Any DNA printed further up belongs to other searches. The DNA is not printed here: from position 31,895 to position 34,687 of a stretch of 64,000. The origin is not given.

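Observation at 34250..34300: EFL1-like EF2-family GTPase with a degenerate switch II (DCPAF instead of DxPGH)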

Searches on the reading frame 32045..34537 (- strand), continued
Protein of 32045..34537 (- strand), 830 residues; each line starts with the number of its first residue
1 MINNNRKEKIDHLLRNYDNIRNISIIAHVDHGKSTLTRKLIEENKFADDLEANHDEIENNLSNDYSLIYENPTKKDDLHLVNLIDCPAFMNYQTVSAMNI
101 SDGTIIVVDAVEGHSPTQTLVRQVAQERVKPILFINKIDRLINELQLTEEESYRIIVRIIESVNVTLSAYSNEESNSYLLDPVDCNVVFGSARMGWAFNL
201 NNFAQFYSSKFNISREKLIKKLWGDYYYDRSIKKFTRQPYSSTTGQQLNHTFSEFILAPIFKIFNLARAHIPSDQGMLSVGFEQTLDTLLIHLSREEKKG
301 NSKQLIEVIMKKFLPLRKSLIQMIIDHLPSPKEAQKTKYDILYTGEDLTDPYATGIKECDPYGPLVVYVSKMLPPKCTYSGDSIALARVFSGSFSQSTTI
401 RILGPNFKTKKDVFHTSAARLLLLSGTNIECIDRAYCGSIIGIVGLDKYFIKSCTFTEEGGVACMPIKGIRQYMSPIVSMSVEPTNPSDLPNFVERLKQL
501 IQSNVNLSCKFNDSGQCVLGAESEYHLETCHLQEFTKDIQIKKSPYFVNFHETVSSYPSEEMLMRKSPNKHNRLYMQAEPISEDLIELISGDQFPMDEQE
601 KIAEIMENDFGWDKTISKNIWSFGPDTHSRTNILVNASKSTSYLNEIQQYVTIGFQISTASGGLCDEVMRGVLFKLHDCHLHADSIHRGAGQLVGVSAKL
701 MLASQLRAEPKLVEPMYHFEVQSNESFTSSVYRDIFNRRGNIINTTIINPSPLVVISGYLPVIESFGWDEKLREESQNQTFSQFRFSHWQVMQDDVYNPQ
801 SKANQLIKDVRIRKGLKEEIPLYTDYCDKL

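Call 12: list_cluster_members(proteins=[P0001, P0002])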
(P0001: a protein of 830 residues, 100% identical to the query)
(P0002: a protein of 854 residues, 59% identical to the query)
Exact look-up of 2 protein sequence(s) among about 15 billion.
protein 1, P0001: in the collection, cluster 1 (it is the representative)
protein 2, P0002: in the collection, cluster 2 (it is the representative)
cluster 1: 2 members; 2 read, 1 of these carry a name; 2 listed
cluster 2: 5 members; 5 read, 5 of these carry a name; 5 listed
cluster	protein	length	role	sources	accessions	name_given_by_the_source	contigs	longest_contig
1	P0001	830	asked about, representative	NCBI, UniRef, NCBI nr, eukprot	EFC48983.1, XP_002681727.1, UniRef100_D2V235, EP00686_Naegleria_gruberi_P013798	elongation factor 2 [Naegleria gruberi] | Elongation factor 2 n=1 Tax=Naegleria gruberi TaxID=5762 RepID=D2V235_NAEGR | XP_002681727.1 elongation factor 2 [Naegleria gruberi strain NEG-M]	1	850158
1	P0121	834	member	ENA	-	-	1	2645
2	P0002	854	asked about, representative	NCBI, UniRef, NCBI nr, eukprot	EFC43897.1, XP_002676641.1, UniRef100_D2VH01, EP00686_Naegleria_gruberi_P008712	translation elongation factor 2 [Naegleria gruberi] | Elongation factor 2 n=1 Tax=Naegleria gruberi TaxID=5762 RepID=D2VH01_NAEGR | XP_002676641.1 translation elongation factor 2 [Naegleria gruberi strain NEG-M]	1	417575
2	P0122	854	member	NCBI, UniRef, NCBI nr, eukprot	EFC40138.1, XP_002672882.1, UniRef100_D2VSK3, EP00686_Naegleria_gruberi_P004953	elongation factor 2 [Naegleria gruberi] | Elongation factor 2 n=1 Tax=Naegleria gruberi TaxID=5762 RepID=D2VSK3_NAEGR | XP_002672882.1 elongation factor 2 [Naegleria gruberi strain NEG-M]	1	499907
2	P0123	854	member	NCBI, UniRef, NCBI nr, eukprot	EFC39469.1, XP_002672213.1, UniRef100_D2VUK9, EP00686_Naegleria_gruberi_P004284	predicted protein [Naegleria gruberi] | Elongation factor 2 n=2 Tax=Naegleria gruberi TaxID=5762 RepID=D2VUK9_NAEGR | uncharacterized protein NAEGRDRAFT_52377 [Naegleria gruberi]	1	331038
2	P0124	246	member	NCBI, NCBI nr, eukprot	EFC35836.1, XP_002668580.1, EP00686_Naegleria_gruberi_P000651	predicted protein [Naegleria gruberi] | uncharacterized protein NAEGRDRAFT_76503 [Naegleria gruberi] | XP_002668580.1 predicted protein [Naegleria gruberi strain NEG-M]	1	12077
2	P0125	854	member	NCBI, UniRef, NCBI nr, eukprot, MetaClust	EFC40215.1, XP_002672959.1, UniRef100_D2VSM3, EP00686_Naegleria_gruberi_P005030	elongation factor 2 [Naegleria gruberi] | Elongation factor 2 n=1 Tax=Naegleria gruberi TaxID=5762 RepID=D2VSM3_NAEGR | XP_002672959.1 elongation factor 2 [Naegleria gruberi strain NEG-M]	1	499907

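Call 13: find_encoding_contigs(protein=P0121, flank=3000, max_places=4)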
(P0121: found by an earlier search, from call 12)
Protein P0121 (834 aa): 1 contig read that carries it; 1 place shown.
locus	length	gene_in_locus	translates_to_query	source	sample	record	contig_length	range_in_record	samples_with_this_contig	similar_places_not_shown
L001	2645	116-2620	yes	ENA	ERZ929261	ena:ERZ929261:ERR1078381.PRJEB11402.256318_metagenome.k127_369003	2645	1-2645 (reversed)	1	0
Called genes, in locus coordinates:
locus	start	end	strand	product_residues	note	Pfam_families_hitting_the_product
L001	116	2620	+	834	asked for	PF00009:GTP_EFTU, PF22042:EF-G_D2 (weak), PF03764:EFG_IV, PF00679:EFG_C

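Call 17: find_homologous_proteins(query=P0087, max_evalue=1e-50)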
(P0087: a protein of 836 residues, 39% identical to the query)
Query P0087 (836 aa): 8000 proteins with E <= 1e-50 among 8000 candidates; the best 120 are listed.
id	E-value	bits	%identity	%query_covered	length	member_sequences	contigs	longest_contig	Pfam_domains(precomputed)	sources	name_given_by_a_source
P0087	0.0e+0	1929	100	100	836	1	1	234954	PF00679.31,PF14492.13,PF00009.34,PF03764.25,PF03144.32,PF22042.3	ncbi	ncbi:hypothetical protein ABK040_004866 [Willaertia magna]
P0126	0.0e+0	1744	-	-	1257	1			PF01926.30,PF00679.31,PF14492.13,PF00009.34,PF03764.25,PF03144.32,PF22042.3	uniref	uniref:Putative translation elongation factor EFG/EF2, archaeal n=1 Tax=Helianthus annuus TaxID=4232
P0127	0.0e+0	1574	79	100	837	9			PF00679.31,PF14492.13,PF00009.34,PF03764.25,PF03144.32,PF22042.3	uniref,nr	uniref:Translation elongation factor 2 n=1 Tax=Naegleria gruberi TaxID=5762 RepID=Q2MM00_NAEGR|nr:tr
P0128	0.0e+0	1556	79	100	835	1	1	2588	PF00679.31,PF14492.13,PF00009.34,PF03764.25,PF03144.32,PF22042.3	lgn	-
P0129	0.0e+0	1391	-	-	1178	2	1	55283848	PF03828.25,PF00679.31,PF14492.13,PF00009.34,PF03764.25,PF03144.32,PF22042.3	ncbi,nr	ncbi:eukaryotic translation elongation factor 2-like isoform X2 [Drosophila nasuta]|nr:eukaryotic tr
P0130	0.0e+0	1357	61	100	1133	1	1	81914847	PF00679.31,PF14492.13,PF00009.34,PF03764.25,PF03144.32,PF22042.3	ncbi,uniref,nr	ncbi:hypothetical protein IEQ34_002667 [Dendrobium chrysotoxum]|uniref:Tr-type G domain-containing p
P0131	0.0e+0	1347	71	100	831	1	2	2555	PF00679.31,PF14492.13,PF00009.34,PF03764.25,PF03144.32,PF22042.3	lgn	-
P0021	0.0e+0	1326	70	100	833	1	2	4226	PF00679.31,PF14492.13,PF00009.34,PF03764.25,PF03144.32,PF22042.3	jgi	jgi:elongation factor 2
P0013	0.0e+0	1310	68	100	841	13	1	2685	PF00679.31,PF14492.13,PF00009.34,PF03764.25,PF03144.32,PF22042.3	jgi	jgi:elongation factor 2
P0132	0.0e+0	1298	68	100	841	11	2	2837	PF00679.31,PF14492.13,PF00009.34,PF03764.25,PF03144.32,PF22042.3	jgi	-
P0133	0.0e+0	1298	68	100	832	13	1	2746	PF00679.31,PF14492.13,PF00009.34,PF03764.25,PF03144.32,PF22042.3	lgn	-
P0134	0.0e+0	1298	68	100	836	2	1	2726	PF00679.31,PF14492.13,PF00009.34,PF03764.25,PF03144.32,PF22042.3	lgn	-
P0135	0.0e+0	1293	69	99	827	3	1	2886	PF00679.31,PF14492.13,PF00009.34,PF03764.25,PF03144.32,PF22042.3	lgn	-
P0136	0.0e+0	1285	68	100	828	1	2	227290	PF00679.31,PF14492.13,PF00009.34,PF03764.25,PF03144.32,PF22042.3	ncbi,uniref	ncbi:protein synthesis elongation factor 2 [Acrasis kona]|uniref:Elongation factor 2 n=1 Tax=Acrasis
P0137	0.0e+0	1281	68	100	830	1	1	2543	PF00679.31,PF14492.13,PF00009.34,PF03764.25,PF03144.32,PF22042.3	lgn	-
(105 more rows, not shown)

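Call 33: predict_structure(alignment_id=A2)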
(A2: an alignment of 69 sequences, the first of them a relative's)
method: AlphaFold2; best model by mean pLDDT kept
length: 830 residues; sequences in the alignment: 69
mean_pLDDT: 86.7   pTM: 0.71
mean pLDDT of the five models: 86.7, 86.2, 84.9, 84.2, 84.0
residues with pLDDT >= 90: 451; 70-90: 294; 50-70: 75; < 50: 10
segments of 3 or more residues with pLDDT < 50: 1-3, 48-53
pLDDT, mean of each block of 10 residues (from residue 1): 65 91 89 87 66 52 79 89 82 81 95 75 89 96 94 95 88 75 96 95 93 96 96 95 95 97 93 82 91 90 92 93 94 93 91 96 94 65 85 91 76 82 78 92 80 83 82 68 91 86 76 79 78 81 91 81 89 92 90 81 92 91 81 88 81 94 94 93 70 91 95 93 87 93 86 86 89 80 85 95 95 91 87
secondary structure, 60 per line:
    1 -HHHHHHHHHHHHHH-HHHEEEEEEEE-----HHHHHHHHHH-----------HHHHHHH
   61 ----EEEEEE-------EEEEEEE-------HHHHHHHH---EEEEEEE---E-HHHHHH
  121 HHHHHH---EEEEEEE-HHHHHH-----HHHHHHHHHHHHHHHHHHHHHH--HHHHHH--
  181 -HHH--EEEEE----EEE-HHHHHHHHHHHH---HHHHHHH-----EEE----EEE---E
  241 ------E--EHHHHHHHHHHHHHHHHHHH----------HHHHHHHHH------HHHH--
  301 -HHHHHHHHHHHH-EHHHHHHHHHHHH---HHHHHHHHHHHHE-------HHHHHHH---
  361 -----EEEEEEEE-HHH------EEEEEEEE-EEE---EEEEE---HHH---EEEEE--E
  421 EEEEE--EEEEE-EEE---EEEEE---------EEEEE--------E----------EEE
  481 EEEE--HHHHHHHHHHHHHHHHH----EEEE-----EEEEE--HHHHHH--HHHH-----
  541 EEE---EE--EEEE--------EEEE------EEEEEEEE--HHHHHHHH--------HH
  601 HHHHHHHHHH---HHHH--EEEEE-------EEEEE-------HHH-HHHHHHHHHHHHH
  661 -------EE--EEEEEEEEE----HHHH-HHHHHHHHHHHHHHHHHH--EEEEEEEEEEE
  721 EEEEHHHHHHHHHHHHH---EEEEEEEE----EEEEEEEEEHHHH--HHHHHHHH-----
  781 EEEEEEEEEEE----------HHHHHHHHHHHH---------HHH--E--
elements in order (helices of 4 or more, strands of 3 or more residues): H2-15 E20-27 H33-42 H54-60 E65-70 E78-84 H92-99 E103-109 H115-126 E130-136 H138-143 H149-170 H173-178 E187-191 E196-198 H200-211 H215-221 E227-229 E234-236 H251-269 H280-288 H295-298 H302-313 H316-327 H331-342 H351-357 E366-373 E384-391 E393-395 E399-403 E413-417 E420-425 E428-432 E434-436 E440-444 E454-458 E478-484 H487-503 E508-511 E517-521 H524-529 H532-535 E541-543 E551-554 E563-566 E573-580 H583-590 H599-610 H614-617 E620-624 E632-636 H648-660 E672-680 H685-688 H690-707 E710-724 H725-737 E741-748 E753-761 H762-765 H768-775 E781-791 H802-813

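Call 35: fold_search(model_id=the predicted structure, library=pdb)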
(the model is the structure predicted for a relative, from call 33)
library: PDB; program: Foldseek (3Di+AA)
matches with E <= 10: 1636; with E <= 0.001: 482
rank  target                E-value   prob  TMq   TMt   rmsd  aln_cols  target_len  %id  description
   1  8q87_A                1.6e-81  1.00  0.78  0.76   5.8       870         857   38  Structure of the G. gallus 80S rotated ribosome in complex with eEF2 and SERBP1 (released 2024-08-28)
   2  9fqz_CB               2.0e-81  1.00  0.77  0.78   5.8       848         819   39  CRYO-EM STRUCTURE OF HCT15 POLYSOMES BOUND TO EEF2, EBP1, AND SERBP1 (released 2026-01-14)
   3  1n0u                  2.2e-81  1.00  0.56  0.56  13.6       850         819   36  Crystal structure of yeast elongation factor 2 in complex with sordarin (released 2003-02-11)
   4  8cdr_Aa               8.2e-80  1.00  0.78  0.80   5.6       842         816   36  Translocation intermediate 2 (TI-2) of 80S S. cerevisiae ribosome with ligands and eEF2 in the presence of sordarin (released 2023-09-20)
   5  1n0v_C                1.0e-79  1.00  0.75  0.75   6.3       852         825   36  Crystal structure of elongation factor 2 (released 2002-11-27)
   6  2e1r                  2.1e-79  1.00  0.55  0.55  12.4       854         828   36  Structure of eEF2 in complex with a sordarin derivative (released 2006-11-14)
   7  1zm2_A                4.2e-79  1.00  0.74  0.75   6.2       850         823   36  Structure of ADP-ribosylated eEF2 in complex with catalytic fragment of ETA (released 2005-05-24)
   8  2npf_B                7.7e-79  1.00  0.57  0.58  12.3       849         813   36  Structure of eEF2 in complex with moriniafungin (released 2006-11-14)
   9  1u2r                  7.7e-79  1.00  0.55  0.56  13.6       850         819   36  Crystal Structure of ADP-ribosylated Ribosomal Translocase from Saccharomyces cerevisiae (released 2004-09-14)
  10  7ls2_m                9.4e-79  1.00  0.78  0.76   5.9       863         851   38  80S ribosome from mouse bound to eEF2 (Class I) (released 2021-11-03)
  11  4v6x_Az               2.7e-78  1.00  0.78  0.76   5.9       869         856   38  Structure of the human 80S ribosome (released 2014-07-09)
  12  2npf_A                3.0e-78  1.00  0.56  0.56  12.3       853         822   36  Structure of eEF2 in complex with moriniafungin (released 2006-11-14)
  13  7ls1_m                2.0e-77  1.00  0.77  0.78   5.7       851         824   38  80S ribosome from mouse bound to eEF2 (Class II) (released 2021-11-03)
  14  8vvt_v                2.3e-77  1.00  0.77  0.77   5.8       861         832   38  Mammalian ribosomes bound to Anisomycin in the rotated conformation (released 2025-07-30)
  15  6z6m_CB               1.7e-76  1.00  0.77  0.76   6.1       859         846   38  Cryo-EM structure of human 80S ribosomes bound to EBP1, eEF2 and SERBP1 (released 2020-07-29)
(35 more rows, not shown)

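Call 45: list_cluster_members(proteins=[P0127])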
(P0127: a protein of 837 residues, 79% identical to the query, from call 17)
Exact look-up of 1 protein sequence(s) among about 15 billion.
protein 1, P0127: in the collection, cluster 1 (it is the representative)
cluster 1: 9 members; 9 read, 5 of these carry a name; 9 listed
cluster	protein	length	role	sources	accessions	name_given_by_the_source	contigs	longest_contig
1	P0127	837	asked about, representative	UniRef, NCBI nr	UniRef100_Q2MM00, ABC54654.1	Translation elongation factor 2 n=1 Tax=Naegleria gruberi TaxID=5762 RepID=Q2MM00_NAEGR | translation elongation factor 2 [Naegleria gruberi]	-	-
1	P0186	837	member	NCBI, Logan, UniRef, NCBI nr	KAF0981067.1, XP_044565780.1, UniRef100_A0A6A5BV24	hypothetical protein FDP41_012855 [Naegleria fowleri] | Tr-type G domain-containing protein n=1 Tax=Naegleria fowleri TaxID=5763 ... | uncharacterized protein FDP41_012855 [Naegleria fowleri]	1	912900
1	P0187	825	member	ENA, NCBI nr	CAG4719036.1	unnamed protein product [Naegleria fowleri]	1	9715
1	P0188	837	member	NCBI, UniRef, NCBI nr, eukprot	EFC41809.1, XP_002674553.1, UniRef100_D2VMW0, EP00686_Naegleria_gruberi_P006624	translation elongation factor 2 [Naegleria gruberi] | Translation elongation factor 2 n=1 Tax=Naegleria gruberi TaxID=5762 RepID=D2VMW0_NAEGR | XP_002674553.1 translation elongation factor 2 [Naegleria gruberi strain NEG-M]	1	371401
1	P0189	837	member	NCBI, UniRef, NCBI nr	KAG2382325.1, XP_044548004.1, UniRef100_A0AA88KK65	hypothetical protein C9374_005527 [Naegleria lovaniensis] | Tr-type G domain-containing protein n=1 Tax=Naegleria lovaniensis TaxID=51637 ... | uncharacterized protein C9374_005527 [Naegleria lovaniensis]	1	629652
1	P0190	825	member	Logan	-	-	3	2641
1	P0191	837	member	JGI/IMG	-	-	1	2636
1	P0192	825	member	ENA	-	-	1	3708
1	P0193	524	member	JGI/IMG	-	-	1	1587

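Call 46: find_encoding_contigs(protein=P0122, flank=1000, max_places=1)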
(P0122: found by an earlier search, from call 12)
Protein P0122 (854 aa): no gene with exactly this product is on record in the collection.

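Call 47: find_encoding_contigs(protein=P0188, flank=1000, max_places=1)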
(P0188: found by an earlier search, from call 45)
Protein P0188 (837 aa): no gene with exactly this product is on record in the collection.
